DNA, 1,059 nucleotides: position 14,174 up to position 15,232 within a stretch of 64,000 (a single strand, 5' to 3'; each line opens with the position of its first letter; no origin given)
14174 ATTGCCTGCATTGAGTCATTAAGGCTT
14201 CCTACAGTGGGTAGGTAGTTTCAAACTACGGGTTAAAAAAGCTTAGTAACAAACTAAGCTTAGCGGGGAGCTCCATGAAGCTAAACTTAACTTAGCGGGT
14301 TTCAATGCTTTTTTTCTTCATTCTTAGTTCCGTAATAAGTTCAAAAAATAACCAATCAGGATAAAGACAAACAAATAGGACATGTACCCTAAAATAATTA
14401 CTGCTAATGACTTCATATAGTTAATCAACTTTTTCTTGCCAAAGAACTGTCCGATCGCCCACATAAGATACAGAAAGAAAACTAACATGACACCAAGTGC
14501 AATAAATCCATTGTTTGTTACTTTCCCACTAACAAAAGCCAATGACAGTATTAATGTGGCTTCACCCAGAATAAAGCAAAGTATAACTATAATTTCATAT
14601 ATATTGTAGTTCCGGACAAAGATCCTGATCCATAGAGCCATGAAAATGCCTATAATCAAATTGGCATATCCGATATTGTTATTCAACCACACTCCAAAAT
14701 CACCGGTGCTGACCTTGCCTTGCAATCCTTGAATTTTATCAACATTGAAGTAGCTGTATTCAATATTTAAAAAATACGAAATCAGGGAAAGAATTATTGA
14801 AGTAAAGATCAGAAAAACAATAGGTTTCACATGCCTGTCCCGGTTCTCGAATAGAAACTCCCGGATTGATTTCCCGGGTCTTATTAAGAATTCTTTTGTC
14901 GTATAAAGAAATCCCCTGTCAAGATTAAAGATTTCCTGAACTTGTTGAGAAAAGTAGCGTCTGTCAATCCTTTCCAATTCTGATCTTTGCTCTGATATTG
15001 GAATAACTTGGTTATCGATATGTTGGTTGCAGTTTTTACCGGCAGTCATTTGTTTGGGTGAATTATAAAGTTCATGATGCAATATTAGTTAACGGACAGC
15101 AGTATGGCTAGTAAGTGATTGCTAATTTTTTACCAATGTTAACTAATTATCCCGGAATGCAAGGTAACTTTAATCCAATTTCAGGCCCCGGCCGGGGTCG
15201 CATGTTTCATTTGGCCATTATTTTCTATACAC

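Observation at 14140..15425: Two homologous nested-hairpin elements, each trailing a different small membrane-protein gene (cassette-like layout)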

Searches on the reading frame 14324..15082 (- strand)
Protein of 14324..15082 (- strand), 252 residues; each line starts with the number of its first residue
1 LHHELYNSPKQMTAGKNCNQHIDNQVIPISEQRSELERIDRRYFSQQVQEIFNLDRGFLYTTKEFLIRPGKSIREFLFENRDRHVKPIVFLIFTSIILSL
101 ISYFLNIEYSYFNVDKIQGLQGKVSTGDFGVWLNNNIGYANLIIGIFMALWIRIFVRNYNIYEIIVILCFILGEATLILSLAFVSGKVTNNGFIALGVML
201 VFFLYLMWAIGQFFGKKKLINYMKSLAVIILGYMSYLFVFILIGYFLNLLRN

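Call 14: search_protein_families(library=pfam, proteins=[window:14324-15082:-], max_evalue=0.01)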
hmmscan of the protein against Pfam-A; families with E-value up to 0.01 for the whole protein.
window:14324-15082:- (252 aa): 1 family
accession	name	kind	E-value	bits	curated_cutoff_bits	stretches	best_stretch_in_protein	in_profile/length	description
PF12412.13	DUF3667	-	1.1e-11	44.6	27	1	55-97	1-43/45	Protein of unknown function (DUF3667)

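Call 95: find_homologous_proteins(query=window:14324-15049:-, max_evalue=1e-10)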
Query window:14324-15049:- (241 aa): 46 proteins with E <= 1e-10 among 8000 candidates.
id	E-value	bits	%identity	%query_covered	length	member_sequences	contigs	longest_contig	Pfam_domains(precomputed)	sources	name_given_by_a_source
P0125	1.7e-137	474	92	100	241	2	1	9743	PF12412.14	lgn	-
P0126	4.8e-126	437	83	100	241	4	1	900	PF12412.14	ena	-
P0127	2.0e-119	415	81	98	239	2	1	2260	PF12412.14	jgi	jgi:hypothetical protein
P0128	2.7e-118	411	78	100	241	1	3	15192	PF12412.14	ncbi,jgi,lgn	jgi:hypothetical protein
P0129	3.5e-116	405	76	100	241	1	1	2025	PF12412.14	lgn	-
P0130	4.3e-106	372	73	98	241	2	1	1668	PF12412.14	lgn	-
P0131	9.9e-98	344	65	100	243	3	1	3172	PF12412.14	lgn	-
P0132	2.1e-97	343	65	100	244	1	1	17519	PF12412.14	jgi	-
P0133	1.9e-96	340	61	100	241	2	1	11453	PF12412.14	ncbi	ncbi:MAG: DUF3667 domain-containing protein [Bacteroidota bacterium]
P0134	3.1e-93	329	63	97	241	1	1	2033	PF12412.14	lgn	-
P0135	1.1e-92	328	59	99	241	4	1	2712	PF12412.14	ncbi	ncbi:MAG: DUF3667 domain-containing protein [Bacteroidota bacterium]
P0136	1.3e-91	324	60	100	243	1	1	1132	PF12412.14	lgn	-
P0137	1.2e-88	314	63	100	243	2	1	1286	PF12412.14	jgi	-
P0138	1.9e-88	314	68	100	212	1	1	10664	-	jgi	jgi:hypothetical protein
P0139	2.8e-84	300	60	100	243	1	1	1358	PF12412.14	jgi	-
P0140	1.1e-83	298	57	100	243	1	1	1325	PF12412.14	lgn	-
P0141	5.6e-82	293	55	100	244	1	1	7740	PF12412.14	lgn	-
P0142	1.4e-80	288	59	99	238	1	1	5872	PF12412.14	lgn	-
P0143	2.7e-80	287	55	98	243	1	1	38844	PF12412.14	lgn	-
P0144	3.0e-79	284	54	99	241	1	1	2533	PF12412.14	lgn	-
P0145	9.7e-79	282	56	100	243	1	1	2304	PF12412.14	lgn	-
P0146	1.1e-78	282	57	100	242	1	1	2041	PF12412.14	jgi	jgi:hypothetical protein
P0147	9.5e-77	276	53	93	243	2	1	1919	PF12412.14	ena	-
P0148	2.7e-74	267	76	67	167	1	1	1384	PF12412.14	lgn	-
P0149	1.9e-49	186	38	97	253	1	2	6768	PF12412.14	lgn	-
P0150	8.5e-48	181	43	92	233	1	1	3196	PF12412.14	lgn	-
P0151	9.7e-47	177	40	92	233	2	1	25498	PF12412.14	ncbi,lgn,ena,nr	ncbi:MAG TPA: hypothetical protein DD740_02430 [Chryseobacterium sp.]|nr:hypothetical protein [Chrys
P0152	1.2e-46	177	42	92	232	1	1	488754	PF12412.14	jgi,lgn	jgi:hypothetical protein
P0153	2.0e-46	176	41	89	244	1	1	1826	PF12412.14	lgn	-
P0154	3.0e-46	176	42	92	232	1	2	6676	PF12412.14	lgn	-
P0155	5.8e-46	175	40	92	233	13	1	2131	PF12412.14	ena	-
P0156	1.0e-45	174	42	91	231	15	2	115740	PF12412.14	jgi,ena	-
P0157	1.0e-45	174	41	93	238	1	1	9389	PF12412.14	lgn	-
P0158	3.5e-45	172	34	98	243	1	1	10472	PF12412.14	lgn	-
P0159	4.6e-45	172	41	98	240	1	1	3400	PF12412.14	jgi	jgi:hypothetical protein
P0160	8.4e-45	171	40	92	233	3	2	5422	PF12412.14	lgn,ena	-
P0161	8.4e-44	168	41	92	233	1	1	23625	PF12412.14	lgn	-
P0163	1.6e-39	154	42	78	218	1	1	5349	PF12412.14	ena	-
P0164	8.0e-38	148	39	92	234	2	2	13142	PF12412.14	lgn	-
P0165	2.8e-36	143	36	85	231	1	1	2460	PF12412.14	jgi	jgi:hypothetical protein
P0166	3.8e-36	143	35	98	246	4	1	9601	PF12412.14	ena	-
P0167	1.7e-34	137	38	97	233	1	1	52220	PF12412.14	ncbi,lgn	-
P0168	1.8e-33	134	38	74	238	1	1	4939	PF12412.14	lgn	-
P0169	1.4e-18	85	29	94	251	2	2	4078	PF12412.14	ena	-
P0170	6.4e-16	76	28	84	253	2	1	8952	PF12412.14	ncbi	ncbi:MAG: DUF3667 domain-containing protein [Ferruginibacter sp.]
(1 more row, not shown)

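Call 96: find_encoding_contigs(protein=P0125, flank=10000, max_places=4)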
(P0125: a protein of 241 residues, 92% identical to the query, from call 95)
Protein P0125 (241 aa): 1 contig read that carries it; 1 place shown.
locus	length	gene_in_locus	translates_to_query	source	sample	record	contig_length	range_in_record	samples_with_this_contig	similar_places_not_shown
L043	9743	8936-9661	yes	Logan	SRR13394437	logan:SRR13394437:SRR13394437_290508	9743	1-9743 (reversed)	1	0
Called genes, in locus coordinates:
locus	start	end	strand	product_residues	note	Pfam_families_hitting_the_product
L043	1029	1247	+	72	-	-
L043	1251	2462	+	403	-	PF00899:ThiF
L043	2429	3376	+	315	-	-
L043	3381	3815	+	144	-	-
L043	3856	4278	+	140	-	-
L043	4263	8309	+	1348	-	PF05496:RuvB_N (faint), PF00004:AAA, PF00910:RNA_helicase (faint), PF01078:Mg_chelatase (faint), PF07728:AAA_5 (faint), PF17866:AAA_lid_6, PF00004:AAA, PF17866:AAA_lid_6, +4 more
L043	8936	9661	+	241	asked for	PF12412:DUF3667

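Call 99: search_protein_families(library=padloc, proteins=[L043:1029-1247:+, L043:1251-2462:+, L043:2429-3376:+, L043:3381-3815:+, L043:3856-4278:+, L043:4263-8309:+, window:14324-15049:-], max_evalue=0.001)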
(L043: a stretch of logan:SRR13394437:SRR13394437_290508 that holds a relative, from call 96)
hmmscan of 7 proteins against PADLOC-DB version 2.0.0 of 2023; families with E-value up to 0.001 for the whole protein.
L043:1029-1247:+ (72 aa): 0 families

L043:1251-2462:+ (403 aa): 32 families (the best 25 are shown)
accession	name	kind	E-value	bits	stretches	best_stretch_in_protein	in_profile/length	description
PDLC00829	E1-E2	-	8.8e-29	98.8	1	104-285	141-320/426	E1-E2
PDLC00855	E1-E2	-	5.6e-27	93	1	102-279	271-449/579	E1-E2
PDLC00828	E1-E2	-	1.5e-25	88.3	1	132-285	172-324/431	E1-E2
PDLC00836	E1-E2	-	2.5e-24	83.8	1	131-346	337-554/602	E1-E2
PDLC00832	E1-E2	-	1.3e-23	81.1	1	104-242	309-443/588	E1-E2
PDLC00848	E1-E2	-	3.7e-22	76.3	1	132-255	371-492/607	E1-E2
PDLC00837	E1-E2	-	5.8e-22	76.2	1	132-283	322-478/593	E1-E2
PDLC00856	E1-E2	-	3.8e-20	69.9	1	121-252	308-436/573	E1-E2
PDLC00835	E1-E2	-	4.5e-20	69.6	1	127-252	366-487/778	E1-E2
PDLC00847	E1-E2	-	5.7e-20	69.2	1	124-262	275-410/523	E1-E2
PDLC00844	E1-E2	-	6.3e-20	69.3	1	100-257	239-396/489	E1-E2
PDLC00854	E1-E2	-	1.5e-18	65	1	113-253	339-479/605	E1-E2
PDLC00850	E1-E2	-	1.6e-18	64.4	1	135-241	314-418/566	E1-E2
PDLC00839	E1-E2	-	1.9e-18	64.1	1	133-254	368-487/602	E1-E2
PDLC00843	E1-E2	-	2.9e-17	60.4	1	101-283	283-464/575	E1-E2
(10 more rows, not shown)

L043:2429-3376:+ (315 aa): 16 families
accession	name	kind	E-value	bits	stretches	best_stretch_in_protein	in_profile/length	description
PDLC00890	JAB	-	2.1e-16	57.8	1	25-166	8-149/157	JAB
PDLC00895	JAB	-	2.1e-11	41.7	1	27-151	9-134/162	JAB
PDLC00889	JAB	-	1.9e-10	38.6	1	27-139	19-130/168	JAB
PDLC00891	JAB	-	2.6e-09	34.7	1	27-146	10-130/159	JAB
PDLC00896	JAB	-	6e-09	33.8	1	29-145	12-133/159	JAB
PDLC00898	JAB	-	1.8e-07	28.9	1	44-146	35-136/162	JAB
PDLC00902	JAB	-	2.7e-07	28.4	1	33-144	19-132/159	JAB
PDLC00827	E1-E2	-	3.8e-07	26.8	1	22-167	558-703/711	E1-E2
PDLC00908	JAB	-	8.9e-07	26.9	1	48-139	40-132/168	JAB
PDLC00905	JAB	-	4.7e-05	21.6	1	32-149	6-126/154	JAB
PDLC00887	JAB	-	7e-05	20.9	1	47-145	35-134/160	JAB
PDLC00893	JAB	-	0.00014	19.9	1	104-146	81-124/157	JAB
PDLC00892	JAB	-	0.00018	19.2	1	47-131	33-115/174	JAB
PDLC00888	JAB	-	0.00022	18.9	1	49-127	46-119/174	JAB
PDLC00894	JAB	-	0.00039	18.5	1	23-142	15-131/158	JAB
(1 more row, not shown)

L043:3381-3815:+ (144 aa): 1 family
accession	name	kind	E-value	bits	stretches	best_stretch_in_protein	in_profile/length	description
PDLC00877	E2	-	0.00036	18.6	1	11-135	12-132/150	E2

L043:3856-4278:+ (140 aa): 0 families

L043:4263-8309:+ (1348 aa): 8 families
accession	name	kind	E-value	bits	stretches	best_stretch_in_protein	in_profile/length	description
PDLC04232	IetA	-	1.9e-12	45.2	2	308-378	118-183/330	-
PDLC02196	IetA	-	2.4e-12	45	2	552-697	89-226/374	-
PDLC00915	TRIP13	-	5.5e-12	43.7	2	299-369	54-126/302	TRIP13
PDLC03838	DolB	-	1.9e-09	35.2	0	422-506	281-365/375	-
PDLC04140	mad8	-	4.1e-07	27.8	0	308-505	29-132/314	mads_8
PDLC04231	IetA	-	2.6e-05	22.1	0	309-382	120-188/262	-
PDLC02195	IetA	-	0.00025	18.5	0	281-328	112-159/395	-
PDLC03920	MkoA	-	0.00027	17.3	0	312-333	637-659/1112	-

window:14324-15049:- (241 aa): 0 families

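Call 100: search_protein_families(library=pfam, proteins=[L043:1029-1247:+, L043:1251-2462:+, L043:2429-3376:+, L043:3381-3815:+, L043:3856-4278:+, L043:4263-8309:+], max_evalue=0.001)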
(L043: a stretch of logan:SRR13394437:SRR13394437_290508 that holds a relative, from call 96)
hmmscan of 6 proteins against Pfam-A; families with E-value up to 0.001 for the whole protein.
L043:1029-1247:+ (72 aa): 0 families

L043:1251-2462:+ (403 aa): 1 family
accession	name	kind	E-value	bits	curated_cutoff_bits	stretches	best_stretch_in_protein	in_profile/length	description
PF00899.27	ThiF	-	5.9e-37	127.5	28.1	1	133-331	18-198/238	ThiF family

L043:2429-3376:+ (315 aa): 1 family
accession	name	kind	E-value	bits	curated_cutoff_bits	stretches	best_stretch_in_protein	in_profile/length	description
PF14464.11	Prok-JAB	-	0.00032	21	25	1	48-130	17-91/114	Prokaryotic homologs of the JAB domain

L043:3381-3815:+ (144 aa): 0 families

L043:3856-4278:+ (140 aa): 0 families

L043:4263-8309:+ (1348 aa): 17 families
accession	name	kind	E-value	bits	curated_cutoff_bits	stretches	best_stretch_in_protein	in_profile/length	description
PF00004.35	AAA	-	1.9e-40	138.8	21.2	2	309-444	1-130/131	ATPase family associated with various cellular activities (AAA)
PF17866.7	AAA_lid_6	-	2.3e-27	95.3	24.3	2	759-812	10-60/60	AAA lid domain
PF13401.12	AAA_22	-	2.7e-11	44.3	27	0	305-420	4-124/130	AAA domain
PF07728.20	AAA_5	-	1.9e-09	38.1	22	1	308-378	1-75/139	AAA domain (dynein-related subfamily)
PF13238.12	AAA_18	-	5.7e-08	33.7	29.4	0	592-693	2-90/128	AAA domain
PF01078.27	Mg_chelatase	-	1.2e-07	31.8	20.3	0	308-349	24-62/207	Magnesium chelatase, subunit ChlI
PF00910.28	RNA_helicase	-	2.2e-07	31.7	21.5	0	310-359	2-53/105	RNA helicase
PF05496.18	RuvB_N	-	6.9e-07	29.6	27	0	303-343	30-70/159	Holliday junction DNA helicase RuvB P-loop domain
PF13245.12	AAA_19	-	1.1e-06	29.3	25.1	0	305-334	10-39/134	AAA domain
PF13521.12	AAA_28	-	3.2e-06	27.9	27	0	309-326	2-19/164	AAA domain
PF13191.12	AAA_16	-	0.00017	22.5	32.6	0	309-356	27-85/167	AAA ATPase domain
PF20720.3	nSTAND3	-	0.00023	21.3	27.2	0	310-332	21-43/155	Novel STAND NTPase 3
PF13479.12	AAA_24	-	0.00027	21.3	27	0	307-330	3-26/195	AAA domain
PF13604.12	AAA_30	-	0.00027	21.2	27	0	306-331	18-43/191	AAA domain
PF09848.15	SLFN-g3_helicase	-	0.00031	20.6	24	0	312-417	7-121/354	Schlafen group 3, DNA/RNA helicase domain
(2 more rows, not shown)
